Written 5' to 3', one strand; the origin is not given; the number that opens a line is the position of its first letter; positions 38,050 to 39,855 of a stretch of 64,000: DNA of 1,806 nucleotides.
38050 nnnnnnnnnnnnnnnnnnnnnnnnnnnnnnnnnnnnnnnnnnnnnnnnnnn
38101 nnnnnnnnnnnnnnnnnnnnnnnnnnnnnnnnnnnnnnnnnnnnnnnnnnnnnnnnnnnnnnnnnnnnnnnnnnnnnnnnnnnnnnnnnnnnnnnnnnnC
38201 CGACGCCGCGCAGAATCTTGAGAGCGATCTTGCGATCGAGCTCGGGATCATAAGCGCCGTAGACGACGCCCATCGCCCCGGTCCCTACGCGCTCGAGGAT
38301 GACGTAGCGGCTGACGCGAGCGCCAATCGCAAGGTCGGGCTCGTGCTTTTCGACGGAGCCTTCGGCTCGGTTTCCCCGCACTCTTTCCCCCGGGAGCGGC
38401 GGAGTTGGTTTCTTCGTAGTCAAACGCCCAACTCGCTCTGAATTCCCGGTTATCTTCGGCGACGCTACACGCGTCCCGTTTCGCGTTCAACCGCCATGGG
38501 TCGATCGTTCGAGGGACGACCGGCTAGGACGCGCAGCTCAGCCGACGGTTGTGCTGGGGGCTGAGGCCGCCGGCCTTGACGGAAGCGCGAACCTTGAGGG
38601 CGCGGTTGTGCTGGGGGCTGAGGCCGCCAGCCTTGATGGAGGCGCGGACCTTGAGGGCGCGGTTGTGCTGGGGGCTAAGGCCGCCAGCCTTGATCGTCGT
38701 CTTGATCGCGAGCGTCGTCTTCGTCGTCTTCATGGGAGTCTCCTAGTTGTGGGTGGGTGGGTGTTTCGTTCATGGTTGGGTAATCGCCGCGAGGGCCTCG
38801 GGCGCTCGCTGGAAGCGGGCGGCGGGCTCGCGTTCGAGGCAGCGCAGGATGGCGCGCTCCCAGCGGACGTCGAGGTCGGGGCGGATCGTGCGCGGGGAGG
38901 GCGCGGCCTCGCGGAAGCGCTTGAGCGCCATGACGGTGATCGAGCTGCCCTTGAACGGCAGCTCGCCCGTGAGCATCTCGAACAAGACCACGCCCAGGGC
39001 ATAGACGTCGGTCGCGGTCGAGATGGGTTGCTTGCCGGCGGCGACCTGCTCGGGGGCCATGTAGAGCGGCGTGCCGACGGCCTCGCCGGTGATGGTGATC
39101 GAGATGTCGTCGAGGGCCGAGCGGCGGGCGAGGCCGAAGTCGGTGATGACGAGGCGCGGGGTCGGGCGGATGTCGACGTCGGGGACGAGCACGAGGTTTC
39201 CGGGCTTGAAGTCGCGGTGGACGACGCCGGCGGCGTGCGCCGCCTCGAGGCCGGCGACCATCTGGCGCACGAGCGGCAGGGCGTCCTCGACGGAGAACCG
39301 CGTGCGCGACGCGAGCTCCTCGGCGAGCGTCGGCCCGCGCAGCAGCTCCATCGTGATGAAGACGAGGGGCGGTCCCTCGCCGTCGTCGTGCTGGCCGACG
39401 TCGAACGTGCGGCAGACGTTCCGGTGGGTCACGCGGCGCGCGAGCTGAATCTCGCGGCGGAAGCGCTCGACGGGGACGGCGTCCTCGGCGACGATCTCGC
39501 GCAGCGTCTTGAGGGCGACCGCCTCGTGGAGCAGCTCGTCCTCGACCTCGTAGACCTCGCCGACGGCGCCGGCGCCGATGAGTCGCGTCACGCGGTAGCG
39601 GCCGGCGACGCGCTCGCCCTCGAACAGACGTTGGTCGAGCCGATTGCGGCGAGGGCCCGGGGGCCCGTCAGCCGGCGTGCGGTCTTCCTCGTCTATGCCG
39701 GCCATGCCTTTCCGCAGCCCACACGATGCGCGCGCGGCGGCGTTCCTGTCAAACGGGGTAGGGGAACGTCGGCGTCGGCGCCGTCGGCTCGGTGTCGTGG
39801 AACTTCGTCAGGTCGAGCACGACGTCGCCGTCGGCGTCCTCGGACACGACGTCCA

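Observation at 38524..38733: Small basic peptide built from three perfect 19-aa repeats with a Thr/Lys-rich leader-like N-terminus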

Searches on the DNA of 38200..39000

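Call 49: search_rna_families(source=window, start=38200, end=39000, threshold=evalue, max_evalue=1)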
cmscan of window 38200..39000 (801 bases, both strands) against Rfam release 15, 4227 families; matches with E-value up to 1: 0.
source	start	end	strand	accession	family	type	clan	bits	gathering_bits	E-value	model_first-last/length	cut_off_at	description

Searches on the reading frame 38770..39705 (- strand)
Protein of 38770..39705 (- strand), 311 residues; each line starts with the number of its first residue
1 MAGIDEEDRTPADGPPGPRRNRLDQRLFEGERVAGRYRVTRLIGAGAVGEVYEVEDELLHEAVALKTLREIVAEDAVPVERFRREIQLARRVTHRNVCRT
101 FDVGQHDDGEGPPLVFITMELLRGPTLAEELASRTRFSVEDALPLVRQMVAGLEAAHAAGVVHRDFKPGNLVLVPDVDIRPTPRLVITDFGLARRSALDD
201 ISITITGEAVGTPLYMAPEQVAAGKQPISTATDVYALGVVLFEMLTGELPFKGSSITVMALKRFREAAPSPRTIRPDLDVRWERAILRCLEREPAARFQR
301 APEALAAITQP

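Call 4: search_protein_families(library=ncbifam, proteins=[window:38770-39705:-], max_evalue=1)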
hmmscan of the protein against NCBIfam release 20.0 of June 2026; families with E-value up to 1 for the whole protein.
window:38770-39705:- (311 aa): 16 families
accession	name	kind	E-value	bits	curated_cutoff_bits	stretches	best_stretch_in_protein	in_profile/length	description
NF033483.0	PknB_PASTA_kin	equivalog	2.9e-75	254.4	450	1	30-308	2-265/563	Stk1 family PASTA domain-containing Ser/Thr kinase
NF047741.1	antiphage_MADS6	equivalog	2.1e-48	165.3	460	2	134-310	293-459/612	methylation-associated defense system protein kinase MAD6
NF052427.1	StpK7MSMEG_1200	equivalog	5.8e-45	153.9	900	1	34-307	6-264/601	serine/threonine protein kinase StpK7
TIGR03903.1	TOMM_kin_cyc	equivalog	1e-39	136.2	705.75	1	61-301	4-237/1267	TOMM system kinase/cyclase fusion protein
NF009651.0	PRK13184.1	equivalog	2.7e-33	115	839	1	35-304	2-283/932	serine/threonine-protein kinase PknD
NF038150.1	lanthi_synth_IV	equivalog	1.2e-29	103.3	650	1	28-306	182-451/851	class IV lanthionine synthetase LanL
NF053615.1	SerThrKinAfsKStmc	equivalog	9.2e-25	87.4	1300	1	32-278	10-243/809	protein serine/threonine kinase AfsK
NF033442.0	BREX_PglW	equivalog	1.4e-21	76.1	990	1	29-255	506-714/1391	BREX system serine/threonine kinase PglW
NF043056.1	T4SS_LegK1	equivalog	1.9e-10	40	550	1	41-243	77-282/516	Dot/Icm T4SS effector kinase LegK1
NF038151.1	lanthi_synth_III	equivalog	1.2e-08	33.9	575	1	34-246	219-424/833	class III lanthionine synthetase LanKC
NF058632.1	SerThrKinPrkT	equivalog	2.4e-08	33.4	280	1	33-174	19-151/322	serine/threonine protein kinase PrkT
TIGR03724.2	arch_bud32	equivalog_domain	0.00013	21.5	125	1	116-197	69-135/193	KEOPS complex kinase/ATPase Bud32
NF007174.0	PRK09605.1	equivalog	0.00035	19.2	447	1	42-197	340-477/535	bifunctional N(6)-L-threonylcarbamoyladenine synthase/serine/threonine protein kinase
NF011464.0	PRK14879.1-7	equivalog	0.0011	18.8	246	1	115-193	81-149/221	Kae1-associated kinase Bud32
NF011463.0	PRK14879.1-4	equivalog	0.002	17.6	188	1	112-196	90-163/237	Kae1-associated kinase Bud32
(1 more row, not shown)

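Call 5: search_protein_families(library=pfam, proteins=[window:38770-39705:-], max_evalue=1)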
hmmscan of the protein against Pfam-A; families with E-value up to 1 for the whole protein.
window:38770-39705:- (311 aa): 5 families
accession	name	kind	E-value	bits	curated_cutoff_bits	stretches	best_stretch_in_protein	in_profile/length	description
PF00069.31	Pkinase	-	8.9e-44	150.3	31.7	1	37-297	1-251/263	Protein kinase domain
PF07714.23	PK_Tyr_Ser-Thr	-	6.6e-27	94.9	23.1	1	39-298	3-249/258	Protein tyrosine and serine/threonine kinase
PF01636.29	APH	-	0.00061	20.1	23.2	1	145-174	154-183/239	Phosphotransferase enzyme family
PF03109.22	ABC1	-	0.0012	18.4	22.9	1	117-195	145-216/244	ABC1 atypical kinase-like domain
PF14531.12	Kinase-like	-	0.069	12.8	25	1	156-256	161-256/289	Kinase-like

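Call 26: find_encoding_contigs(protein=window:38770-39705:-, flank=3000, max_places=4)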
Protein window:38770-39705:- (311 aa): 1 contig read that carries it; 1 place shown.
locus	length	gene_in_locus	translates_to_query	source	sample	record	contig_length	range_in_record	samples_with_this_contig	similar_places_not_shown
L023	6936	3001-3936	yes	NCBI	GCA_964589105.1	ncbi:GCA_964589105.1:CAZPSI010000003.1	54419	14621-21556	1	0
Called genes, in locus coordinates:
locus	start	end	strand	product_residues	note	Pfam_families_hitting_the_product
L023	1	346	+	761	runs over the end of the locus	PF03460:NIR_SIR_ferr, PF01077:NIR_SIR, PF03460:NIR_SIR_ferr, PF01077:NIR_SIR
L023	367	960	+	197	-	-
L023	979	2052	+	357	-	PF13528:Glyco_trans_1_3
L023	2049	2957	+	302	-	PF01007:IRK, PF07885:Ion_trans_2, PF17655:IRK_C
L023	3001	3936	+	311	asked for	PF00069:Pkinase, PF07714:PK_Tyr_Ser-Thr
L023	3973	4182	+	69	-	-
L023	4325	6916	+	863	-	PF00069:Pkinase, PF07714:PK_Tyr_Ser-Thr, PF06293:Kdo (faint), PF01636:APH (weak), PF00069:Pkinase (weak), PF03781:FGE-sulfatase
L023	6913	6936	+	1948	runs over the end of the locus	PF01744:GLTT (faint), PF20032:ADYC, PF26780:DUF8252 (weak), PF07691:PA14, PF10528:GLEYA (faint), PF26780:DUF8252, PF02494:HYR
